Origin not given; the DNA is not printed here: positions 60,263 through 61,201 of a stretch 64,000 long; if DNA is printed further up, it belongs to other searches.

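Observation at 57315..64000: PocR/AraC regulator, BCCT transporter, corrinoid protein and two non-Pyl MttB paralogs: a quaternary-amine demethylation module of unknown substrate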

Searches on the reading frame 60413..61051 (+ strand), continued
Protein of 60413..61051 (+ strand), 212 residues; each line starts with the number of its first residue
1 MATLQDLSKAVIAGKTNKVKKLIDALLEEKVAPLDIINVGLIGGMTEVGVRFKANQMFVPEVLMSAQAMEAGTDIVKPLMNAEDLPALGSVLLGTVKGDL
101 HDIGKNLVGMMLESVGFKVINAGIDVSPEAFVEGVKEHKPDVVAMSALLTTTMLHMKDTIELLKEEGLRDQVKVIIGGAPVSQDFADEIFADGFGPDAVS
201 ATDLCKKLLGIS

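Call 90: predict_structure(alignment_id=A4)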
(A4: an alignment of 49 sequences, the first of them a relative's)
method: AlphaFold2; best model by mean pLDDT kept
length: 675 residues; sequences in the alignment: 49
mean_pLDDT: 83.7   pTM: 0.76
mean pLDDT of the five models: 83.7, 82.9, 80.5, 77.9, 76.4
residues with pLDDT >= 90: 249; 70-90: 348; 50-70: 54; < 50: 24
segments of 3 or more residues with pLDDT < 50: 68-70, 656-675
pLDDT, mean of each block of 10 residues (from residue 1): 79 78 79 73 88 85 69 63 90 87 85 91 90 89 88 93 83 75 87 87 88 80 83 79 81 88 82 74 72 79 88 86 91 96 82 92 67 90 95 92 82 88 94 94 94 96 95 92 90 94 88 93 86 96 81 73 87 82 89 95 91 82 84 67 86 49 40 37
secondary structure, 60 per line:
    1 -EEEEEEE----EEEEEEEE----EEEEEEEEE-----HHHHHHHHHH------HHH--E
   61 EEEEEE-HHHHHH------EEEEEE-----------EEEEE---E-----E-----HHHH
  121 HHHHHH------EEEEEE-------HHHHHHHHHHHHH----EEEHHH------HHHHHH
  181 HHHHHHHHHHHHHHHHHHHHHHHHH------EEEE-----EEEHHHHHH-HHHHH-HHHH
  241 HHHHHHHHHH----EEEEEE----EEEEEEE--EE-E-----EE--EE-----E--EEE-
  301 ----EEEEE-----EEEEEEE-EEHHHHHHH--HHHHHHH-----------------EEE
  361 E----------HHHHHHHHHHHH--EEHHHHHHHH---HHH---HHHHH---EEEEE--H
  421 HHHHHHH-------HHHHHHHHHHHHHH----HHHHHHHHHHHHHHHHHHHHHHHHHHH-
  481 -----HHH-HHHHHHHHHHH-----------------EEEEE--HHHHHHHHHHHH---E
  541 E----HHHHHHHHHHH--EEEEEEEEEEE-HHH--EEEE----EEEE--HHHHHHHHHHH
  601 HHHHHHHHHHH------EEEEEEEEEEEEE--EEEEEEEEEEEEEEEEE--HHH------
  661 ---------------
elements in order: E2-8 E13-20 E25-33 H39-48 E60-66 H68-73 E80-85 E97-101 H117-126 E133-138 H146-158 E163-165 H175-205 E212-215 E221-223 H224-229 H231-235 H237-250 E255-260 E265-271 E297-299 E305-309 E315-321 H325-331 H334-340 E358-361 H372-383 H388-395 H405-409 E413-417 H420-427 H435-448 H453-479 H490-500 E518-522 H525-536 H546-556 E559-569 E576-579 E584-587 H590-611 E618-630 E633-649
